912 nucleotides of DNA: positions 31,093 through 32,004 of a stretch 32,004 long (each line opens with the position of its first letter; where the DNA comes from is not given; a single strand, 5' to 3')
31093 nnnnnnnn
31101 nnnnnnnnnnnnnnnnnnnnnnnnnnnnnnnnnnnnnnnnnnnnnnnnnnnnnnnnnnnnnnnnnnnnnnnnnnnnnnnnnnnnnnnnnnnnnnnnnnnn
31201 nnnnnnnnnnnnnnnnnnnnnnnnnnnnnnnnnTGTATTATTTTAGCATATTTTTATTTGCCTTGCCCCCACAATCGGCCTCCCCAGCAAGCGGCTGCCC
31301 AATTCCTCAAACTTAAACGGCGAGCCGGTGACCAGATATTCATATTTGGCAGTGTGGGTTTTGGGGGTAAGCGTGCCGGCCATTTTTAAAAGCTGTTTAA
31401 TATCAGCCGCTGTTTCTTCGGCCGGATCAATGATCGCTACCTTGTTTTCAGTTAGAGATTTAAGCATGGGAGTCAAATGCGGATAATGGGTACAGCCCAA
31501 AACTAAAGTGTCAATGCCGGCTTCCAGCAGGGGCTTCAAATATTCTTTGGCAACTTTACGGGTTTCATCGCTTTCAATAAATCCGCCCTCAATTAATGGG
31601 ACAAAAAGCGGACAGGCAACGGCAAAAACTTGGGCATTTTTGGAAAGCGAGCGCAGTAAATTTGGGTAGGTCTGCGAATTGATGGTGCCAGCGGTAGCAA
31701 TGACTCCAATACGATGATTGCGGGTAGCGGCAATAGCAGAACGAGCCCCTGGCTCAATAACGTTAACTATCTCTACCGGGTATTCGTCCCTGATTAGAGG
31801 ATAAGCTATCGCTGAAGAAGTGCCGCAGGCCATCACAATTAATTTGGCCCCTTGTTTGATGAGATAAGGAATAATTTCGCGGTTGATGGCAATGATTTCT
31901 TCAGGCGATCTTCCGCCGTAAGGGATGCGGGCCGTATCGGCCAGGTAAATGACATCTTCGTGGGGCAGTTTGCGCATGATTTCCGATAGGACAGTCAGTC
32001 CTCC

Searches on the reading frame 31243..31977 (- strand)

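Call 69: search_protein_families(library=pfam, proteins=[window:31243-31977:-], max_evalue=0.00001)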
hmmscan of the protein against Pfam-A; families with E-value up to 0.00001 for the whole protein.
window:31243-31977:- (244 aa): 1 family
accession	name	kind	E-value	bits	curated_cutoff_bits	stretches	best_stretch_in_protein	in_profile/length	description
PF01177.27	Asp_Glu_race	-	1e-21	78.2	31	1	5-191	26-209/211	Asp/Glu/Hydantoin racemase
